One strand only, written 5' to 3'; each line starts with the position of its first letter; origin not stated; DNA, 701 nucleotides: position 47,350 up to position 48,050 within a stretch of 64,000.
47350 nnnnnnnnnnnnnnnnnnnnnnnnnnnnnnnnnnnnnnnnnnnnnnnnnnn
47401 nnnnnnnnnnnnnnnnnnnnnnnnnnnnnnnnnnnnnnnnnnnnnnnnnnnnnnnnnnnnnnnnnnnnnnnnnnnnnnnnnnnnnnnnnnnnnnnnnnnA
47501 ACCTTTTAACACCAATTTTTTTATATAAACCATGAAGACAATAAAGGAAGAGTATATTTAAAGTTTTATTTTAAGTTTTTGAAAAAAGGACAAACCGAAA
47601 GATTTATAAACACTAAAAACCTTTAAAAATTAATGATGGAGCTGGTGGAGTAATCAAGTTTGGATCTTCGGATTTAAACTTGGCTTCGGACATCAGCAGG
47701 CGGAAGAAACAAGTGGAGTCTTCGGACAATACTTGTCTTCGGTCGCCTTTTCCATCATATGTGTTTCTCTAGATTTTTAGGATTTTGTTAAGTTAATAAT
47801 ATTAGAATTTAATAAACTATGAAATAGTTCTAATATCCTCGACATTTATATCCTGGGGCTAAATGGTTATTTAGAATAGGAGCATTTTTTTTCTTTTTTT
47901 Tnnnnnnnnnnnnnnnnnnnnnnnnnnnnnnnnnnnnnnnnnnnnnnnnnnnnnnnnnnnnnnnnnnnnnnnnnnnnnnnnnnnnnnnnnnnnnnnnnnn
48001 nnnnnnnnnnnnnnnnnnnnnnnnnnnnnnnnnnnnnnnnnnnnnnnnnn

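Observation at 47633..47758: GC-rich ~126-nt RNA with four cUUCGg tetraloop motifs and a 5S-like three-way junction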

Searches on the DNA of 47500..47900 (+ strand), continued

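Call 49: search_with_rna_model(model_id=R2, sources=[window, L001, L005, L006, L007, L008, L009, L010, L011, L012, L013, L014, L015, L016, L017, L018, L019, L020, L021, L022, L023, L024, L025, L026, L027, L028, L029, L030, L031, L032, L033, L035, L036, L037, L038, L039, L040, L041, L042, L043, L044, L045, L046, L047, L048, L049, L050, L051, L052, L053, L054, L055, L106, L061, L062, L063, L064, L065, L066, L067, L069, L070, L072, L073, L074, L075, L076, L078, L079, L080, L081, L082, L084, L085, L086, L087, L089, L091, L095, L096, L097, L098, L100, L101, L102, L103, L105], max_evalue=5, show_alignments=10)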
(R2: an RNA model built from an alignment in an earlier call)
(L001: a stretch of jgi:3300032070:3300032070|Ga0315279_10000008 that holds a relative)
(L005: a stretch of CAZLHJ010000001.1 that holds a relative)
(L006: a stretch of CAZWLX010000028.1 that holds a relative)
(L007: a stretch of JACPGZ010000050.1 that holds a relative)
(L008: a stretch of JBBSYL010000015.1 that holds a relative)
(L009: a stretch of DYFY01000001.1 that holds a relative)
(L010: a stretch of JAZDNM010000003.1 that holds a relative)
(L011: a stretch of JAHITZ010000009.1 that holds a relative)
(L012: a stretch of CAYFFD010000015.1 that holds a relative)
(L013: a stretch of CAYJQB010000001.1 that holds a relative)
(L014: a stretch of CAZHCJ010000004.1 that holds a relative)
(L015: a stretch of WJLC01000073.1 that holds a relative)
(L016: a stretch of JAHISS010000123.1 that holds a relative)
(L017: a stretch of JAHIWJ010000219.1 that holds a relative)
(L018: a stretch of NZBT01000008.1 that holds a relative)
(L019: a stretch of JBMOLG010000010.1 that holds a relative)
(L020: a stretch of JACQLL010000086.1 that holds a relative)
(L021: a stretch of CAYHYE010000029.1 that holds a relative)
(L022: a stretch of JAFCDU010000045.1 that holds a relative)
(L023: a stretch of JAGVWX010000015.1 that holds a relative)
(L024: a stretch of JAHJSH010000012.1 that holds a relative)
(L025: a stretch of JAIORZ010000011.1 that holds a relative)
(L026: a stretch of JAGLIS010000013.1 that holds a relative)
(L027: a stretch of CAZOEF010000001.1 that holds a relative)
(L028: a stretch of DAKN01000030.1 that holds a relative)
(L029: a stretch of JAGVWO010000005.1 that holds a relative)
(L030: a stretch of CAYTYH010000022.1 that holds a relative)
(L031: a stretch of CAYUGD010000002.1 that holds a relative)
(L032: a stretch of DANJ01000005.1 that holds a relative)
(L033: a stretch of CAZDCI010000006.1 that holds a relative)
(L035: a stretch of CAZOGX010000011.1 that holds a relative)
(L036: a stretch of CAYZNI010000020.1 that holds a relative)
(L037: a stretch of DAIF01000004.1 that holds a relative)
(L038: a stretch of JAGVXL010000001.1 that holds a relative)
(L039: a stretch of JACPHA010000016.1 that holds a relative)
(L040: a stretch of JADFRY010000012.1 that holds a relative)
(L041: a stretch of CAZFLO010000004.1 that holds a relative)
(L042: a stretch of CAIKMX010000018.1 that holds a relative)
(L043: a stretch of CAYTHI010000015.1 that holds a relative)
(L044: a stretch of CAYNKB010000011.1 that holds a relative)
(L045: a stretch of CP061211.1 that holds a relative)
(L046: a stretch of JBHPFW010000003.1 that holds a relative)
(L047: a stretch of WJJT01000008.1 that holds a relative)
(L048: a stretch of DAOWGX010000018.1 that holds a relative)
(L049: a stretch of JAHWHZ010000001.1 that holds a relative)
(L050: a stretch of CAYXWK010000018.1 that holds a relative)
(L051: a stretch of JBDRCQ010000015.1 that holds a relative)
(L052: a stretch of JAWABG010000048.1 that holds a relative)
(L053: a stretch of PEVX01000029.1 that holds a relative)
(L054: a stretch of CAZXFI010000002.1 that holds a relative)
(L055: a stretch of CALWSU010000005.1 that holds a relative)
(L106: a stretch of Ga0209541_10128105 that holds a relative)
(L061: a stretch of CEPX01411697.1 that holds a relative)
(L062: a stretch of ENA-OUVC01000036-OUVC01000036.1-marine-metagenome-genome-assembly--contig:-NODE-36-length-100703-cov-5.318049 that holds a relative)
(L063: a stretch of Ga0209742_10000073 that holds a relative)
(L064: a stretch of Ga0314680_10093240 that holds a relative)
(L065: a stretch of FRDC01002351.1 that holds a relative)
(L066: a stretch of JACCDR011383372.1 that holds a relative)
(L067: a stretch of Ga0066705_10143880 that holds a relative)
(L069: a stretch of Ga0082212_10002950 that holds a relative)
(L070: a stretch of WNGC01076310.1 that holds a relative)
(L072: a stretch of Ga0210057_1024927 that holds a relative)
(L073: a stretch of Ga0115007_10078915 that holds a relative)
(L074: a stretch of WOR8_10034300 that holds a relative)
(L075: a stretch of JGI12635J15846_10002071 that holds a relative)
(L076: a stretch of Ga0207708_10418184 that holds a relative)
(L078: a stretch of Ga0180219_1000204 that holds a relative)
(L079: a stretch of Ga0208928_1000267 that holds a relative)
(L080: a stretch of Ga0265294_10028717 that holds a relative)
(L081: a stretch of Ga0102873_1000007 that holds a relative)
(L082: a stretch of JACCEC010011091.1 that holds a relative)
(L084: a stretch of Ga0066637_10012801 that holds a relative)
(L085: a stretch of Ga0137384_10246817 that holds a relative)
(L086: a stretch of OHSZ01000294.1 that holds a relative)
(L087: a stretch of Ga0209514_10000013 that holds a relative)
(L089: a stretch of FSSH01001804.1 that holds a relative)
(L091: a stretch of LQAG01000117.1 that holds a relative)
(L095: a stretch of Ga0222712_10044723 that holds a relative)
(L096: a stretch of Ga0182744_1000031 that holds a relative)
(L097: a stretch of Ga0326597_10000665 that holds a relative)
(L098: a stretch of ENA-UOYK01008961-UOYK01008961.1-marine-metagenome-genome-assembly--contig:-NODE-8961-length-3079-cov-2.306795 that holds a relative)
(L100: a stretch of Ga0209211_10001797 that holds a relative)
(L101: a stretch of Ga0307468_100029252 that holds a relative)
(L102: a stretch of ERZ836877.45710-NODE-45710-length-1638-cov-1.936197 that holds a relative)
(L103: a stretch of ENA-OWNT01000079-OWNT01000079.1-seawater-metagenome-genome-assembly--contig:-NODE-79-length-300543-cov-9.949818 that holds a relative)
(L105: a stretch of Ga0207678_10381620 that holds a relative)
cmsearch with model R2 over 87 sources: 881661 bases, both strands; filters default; matches with E-value up to 5: 20.
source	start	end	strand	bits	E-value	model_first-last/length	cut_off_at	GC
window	47641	47697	+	73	1.2e-21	1-59/59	no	0.46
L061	1322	1378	+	71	6e-21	1-59/59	no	0.46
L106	1264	1320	-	67.4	1.1e-19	1-59/59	no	0.49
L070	704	760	-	22.9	0.00073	1-59/59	no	0.51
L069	6728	6760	-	19.3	0.013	15-51/59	no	0.45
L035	1072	1108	+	17.7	0.048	1-59/59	no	0.27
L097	8625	8673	-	16.6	0.12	1-59/59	no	0.53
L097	9618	9663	-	16.2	0.17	1-59/59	no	0.59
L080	2978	3003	+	15.6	0.27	1-59/59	no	0.58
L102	1299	1324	-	15.6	0.27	1-59/59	no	0.58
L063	93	150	+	14.1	0.94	1-59/59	no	0.45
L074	113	170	-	14.1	0.94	1-59/59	no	0.45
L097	1470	1505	-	14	1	1-59/59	no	0.44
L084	2063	2121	-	13.8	1.2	1-59/59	no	0.49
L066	6938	6981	-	13.6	1.4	9-52/59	no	0.48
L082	6003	6046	-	13.6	1.4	9-52/59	no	0.48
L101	1275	1321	-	13.4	1.7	10-52/59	no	0.6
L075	2633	2690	+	13.1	2.1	1-59/59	no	0.55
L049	4882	4923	-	12.7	2.9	15-49/59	no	0.29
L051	14113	14165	-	12.6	3.3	1-59/59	no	0.47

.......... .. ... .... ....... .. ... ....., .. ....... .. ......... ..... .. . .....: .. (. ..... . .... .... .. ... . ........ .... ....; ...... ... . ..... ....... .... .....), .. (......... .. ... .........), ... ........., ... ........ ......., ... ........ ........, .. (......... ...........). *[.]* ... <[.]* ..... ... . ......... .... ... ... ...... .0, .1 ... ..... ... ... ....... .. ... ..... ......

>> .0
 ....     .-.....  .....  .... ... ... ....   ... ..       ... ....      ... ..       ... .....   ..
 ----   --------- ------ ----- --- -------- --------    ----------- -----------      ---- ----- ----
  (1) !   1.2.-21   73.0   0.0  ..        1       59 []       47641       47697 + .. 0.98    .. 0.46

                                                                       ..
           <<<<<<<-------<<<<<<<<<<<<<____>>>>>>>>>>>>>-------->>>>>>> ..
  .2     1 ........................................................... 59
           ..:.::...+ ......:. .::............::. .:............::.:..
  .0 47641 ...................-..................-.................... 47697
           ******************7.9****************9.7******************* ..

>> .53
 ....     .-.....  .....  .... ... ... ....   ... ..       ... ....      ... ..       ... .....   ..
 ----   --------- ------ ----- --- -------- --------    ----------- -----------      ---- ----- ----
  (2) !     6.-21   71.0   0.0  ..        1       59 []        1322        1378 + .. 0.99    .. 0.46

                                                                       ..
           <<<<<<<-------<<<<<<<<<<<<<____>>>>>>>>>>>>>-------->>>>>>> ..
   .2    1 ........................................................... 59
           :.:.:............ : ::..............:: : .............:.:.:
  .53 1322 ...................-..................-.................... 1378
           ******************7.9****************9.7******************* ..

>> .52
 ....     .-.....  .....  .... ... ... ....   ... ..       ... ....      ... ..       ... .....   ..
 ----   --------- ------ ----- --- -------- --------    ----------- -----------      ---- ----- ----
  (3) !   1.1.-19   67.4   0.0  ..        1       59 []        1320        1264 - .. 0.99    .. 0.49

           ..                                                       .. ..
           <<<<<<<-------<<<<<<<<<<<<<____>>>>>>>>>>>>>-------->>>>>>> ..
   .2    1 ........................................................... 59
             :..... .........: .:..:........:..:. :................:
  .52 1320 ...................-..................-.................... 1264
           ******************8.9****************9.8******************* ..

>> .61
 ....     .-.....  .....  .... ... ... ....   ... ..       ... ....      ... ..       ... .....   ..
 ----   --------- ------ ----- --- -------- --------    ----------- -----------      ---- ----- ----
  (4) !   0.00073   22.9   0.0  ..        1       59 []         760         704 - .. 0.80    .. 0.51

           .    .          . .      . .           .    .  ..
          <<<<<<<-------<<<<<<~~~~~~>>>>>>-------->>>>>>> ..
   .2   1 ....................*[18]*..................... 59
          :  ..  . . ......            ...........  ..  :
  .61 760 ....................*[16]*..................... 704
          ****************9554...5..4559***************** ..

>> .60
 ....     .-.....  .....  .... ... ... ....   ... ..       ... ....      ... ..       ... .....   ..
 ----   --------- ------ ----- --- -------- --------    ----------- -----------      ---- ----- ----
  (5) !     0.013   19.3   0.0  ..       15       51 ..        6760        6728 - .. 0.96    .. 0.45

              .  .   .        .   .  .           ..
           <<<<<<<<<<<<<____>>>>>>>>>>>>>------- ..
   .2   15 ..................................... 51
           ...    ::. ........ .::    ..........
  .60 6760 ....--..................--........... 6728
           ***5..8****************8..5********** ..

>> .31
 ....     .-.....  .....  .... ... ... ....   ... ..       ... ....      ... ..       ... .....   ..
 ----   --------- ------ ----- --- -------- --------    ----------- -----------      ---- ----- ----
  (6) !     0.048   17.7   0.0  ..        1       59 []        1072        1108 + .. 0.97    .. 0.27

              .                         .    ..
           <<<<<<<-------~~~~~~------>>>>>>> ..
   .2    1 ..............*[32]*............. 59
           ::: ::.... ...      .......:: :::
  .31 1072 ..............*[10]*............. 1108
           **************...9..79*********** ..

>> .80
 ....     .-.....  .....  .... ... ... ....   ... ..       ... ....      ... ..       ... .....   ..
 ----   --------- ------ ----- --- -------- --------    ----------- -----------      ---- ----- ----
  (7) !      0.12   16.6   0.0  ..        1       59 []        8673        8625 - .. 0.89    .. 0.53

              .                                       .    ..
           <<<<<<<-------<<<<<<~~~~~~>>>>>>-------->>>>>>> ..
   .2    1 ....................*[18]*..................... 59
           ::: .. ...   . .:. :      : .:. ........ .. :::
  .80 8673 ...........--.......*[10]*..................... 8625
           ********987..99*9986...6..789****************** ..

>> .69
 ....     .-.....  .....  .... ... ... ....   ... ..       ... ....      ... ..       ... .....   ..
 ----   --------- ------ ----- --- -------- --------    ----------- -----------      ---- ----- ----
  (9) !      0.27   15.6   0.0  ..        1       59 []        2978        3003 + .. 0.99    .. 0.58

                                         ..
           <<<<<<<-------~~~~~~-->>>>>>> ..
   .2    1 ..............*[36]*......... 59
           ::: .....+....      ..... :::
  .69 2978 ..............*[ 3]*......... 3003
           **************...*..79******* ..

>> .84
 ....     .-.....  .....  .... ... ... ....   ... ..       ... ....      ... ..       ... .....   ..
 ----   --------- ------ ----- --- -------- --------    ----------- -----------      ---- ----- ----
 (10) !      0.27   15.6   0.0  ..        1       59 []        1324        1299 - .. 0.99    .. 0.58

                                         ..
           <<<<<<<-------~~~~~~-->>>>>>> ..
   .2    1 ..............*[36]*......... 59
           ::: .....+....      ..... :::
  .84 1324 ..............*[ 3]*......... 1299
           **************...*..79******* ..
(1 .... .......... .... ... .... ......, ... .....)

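Call 56: search_with_rna_model(model_id=R2, source=window, start=47560, end=47840, filters=off, max_evalue=10, show_alignments=3)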
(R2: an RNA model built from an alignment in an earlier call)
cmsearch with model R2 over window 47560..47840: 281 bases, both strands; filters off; matches with E-value up to 10: 4.
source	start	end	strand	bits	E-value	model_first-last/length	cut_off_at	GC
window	47641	47697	+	73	3.7e-25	1-59/59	no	0.46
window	47698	47748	+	37.1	2.1e-12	3-57/59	no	0.51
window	47798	47837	-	2.3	4.6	1-59/59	no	0.15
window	47787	47813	+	1.7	7.7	1-59/59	no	0.11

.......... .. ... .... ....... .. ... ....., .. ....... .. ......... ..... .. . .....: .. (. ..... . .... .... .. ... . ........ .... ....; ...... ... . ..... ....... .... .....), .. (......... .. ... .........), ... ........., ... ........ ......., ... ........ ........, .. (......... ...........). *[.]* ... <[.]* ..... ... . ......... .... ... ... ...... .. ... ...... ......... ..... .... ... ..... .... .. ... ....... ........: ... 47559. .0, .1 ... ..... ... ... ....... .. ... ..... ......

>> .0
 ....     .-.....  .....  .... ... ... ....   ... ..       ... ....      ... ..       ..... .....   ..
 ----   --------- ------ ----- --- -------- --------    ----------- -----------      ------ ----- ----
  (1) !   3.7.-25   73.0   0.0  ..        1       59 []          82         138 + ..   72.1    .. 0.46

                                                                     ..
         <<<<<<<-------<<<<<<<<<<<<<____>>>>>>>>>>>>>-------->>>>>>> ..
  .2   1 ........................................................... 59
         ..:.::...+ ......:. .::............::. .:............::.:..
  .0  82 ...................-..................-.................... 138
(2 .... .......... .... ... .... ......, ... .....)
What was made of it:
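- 47698..47748 (+): Module 2, a diverged copy: stem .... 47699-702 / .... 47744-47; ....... 47703-09; upper stem 47710-20/47725-35 with UUCG loop 47721-24; UCUUCGGU 47736-43. CM R2 37.1 bits, E = 2e-12 with filters off (call 56).
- On 5S rRNA: Arm 2 is a copy of arm 1 (37 bits, call 56).
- The arms are duplicates of one module (call 56).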

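Call 66: search_with_rna_model(model_id=R2, sources=[L107, L108, L109, L110, L111, L112], max_evalue=1, filters=off, show_alignments=8)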
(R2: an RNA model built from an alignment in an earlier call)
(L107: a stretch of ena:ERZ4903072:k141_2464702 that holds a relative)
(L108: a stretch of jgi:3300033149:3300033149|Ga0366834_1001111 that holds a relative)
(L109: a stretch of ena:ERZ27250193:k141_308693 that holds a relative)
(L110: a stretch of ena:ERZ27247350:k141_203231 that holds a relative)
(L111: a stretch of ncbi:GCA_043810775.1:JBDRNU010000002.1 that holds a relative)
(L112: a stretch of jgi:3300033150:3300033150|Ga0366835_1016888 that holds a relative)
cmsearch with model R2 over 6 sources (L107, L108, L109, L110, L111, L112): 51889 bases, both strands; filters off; matches with E-value up to 1: 10.
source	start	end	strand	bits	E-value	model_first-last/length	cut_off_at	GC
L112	2822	2878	-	73.9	3.1e-23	1-59/59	no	0.49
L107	1862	1918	-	57.6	2e-17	1-59/59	no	0.44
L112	2772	2820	-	36.1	8.2e-10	4-56/59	no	0.53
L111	3810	3855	-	12.2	0.27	1-59/59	no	0.35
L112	5162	5222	-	11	0.72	1-59/59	no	0.36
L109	4798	4836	+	10.8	0.8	1-59/59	no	0.33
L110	341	363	+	10.8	0.85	1-59/59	no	0.17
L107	5237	5267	-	10.7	0.92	1-59/59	no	0.32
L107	2695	2752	-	10.6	0.94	1-59/59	no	0.33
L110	2914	2947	+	10.6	0.95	1-59/59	no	0.24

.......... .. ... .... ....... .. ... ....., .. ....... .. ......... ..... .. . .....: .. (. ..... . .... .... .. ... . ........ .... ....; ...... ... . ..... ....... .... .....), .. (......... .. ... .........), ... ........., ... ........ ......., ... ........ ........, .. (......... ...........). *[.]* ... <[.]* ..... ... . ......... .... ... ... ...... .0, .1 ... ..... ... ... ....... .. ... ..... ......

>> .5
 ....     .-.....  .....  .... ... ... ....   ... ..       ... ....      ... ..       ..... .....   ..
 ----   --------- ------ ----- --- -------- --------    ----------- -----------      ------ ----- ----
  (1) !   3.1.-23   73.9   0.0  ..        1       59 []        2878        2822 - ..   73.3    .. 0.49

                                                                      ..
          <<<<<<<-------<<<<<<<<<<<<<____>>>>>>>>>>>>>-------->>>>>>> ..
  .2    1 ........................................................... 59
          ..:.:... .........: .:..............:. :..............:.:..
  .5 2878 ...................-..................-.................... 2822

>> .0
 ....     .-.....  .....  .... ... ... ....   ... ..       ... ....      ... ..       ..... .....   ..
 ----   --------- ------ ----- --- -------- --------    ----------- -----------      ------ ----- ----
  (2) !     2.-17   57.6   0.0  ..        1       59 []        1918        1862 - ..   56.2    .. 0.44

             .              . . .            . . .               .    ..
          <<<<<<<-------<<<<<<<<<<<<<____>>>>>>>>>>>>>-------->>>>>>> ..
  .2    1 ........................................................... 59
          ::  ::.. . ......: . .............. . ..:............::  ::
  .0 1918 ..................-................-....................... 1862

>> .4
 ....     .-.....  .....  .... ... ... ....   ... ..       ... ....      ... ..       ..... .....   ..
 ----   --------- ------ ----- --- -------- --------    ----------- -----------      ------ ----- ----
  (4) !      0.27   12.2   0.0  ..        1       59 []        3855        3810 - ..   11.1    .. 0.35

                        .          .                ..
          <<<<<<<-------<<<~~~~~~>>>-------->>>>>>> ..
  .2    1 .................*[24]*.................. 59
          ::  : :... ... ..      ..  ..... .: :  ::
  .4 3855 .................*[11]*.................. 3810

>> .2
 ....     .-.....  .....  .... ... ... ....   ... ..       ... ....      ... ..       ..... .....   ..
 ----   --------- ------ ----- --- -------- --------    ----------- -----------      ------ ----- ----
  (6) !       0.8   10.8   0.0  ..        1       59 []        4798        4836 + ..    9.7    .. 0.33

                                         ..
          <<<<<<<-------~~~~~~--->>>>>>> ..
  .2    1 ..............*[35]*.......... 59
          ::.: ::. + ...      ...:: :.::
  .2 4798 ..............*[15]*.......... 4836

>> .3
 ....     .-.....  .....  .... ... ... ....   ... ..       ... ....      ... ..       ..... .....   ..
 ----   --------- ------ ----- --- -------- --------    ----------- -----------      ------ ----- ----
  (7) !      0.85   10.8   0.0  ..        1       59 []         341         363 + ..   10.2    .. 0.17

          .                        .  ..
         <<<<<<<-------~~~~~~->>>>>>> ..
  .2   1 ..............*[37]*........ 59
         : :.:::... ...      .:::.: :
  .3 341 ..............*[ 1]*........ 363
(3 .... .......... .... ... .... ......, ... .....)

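Call 80: search_dna_similar(query=window:47625-47765:+, collection=phages, mode=distant, max_evalue=0.01, max_rows=5)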
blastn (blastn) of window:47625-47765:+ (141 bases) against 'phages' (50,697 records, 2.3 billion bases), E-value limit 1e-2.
No match.

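Call 81: search_dna_similar(query=window:47625-47765:+, collection=plasmids, mode=distant, max_evalue=0.01, max_rows=5)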
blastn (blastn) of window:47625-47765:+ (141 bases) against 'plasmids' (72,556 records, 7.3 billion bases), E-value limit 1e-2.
No match.
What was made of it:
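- Tried and rejected: There is no match in phage or plasmid collections (calls 80, 81).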
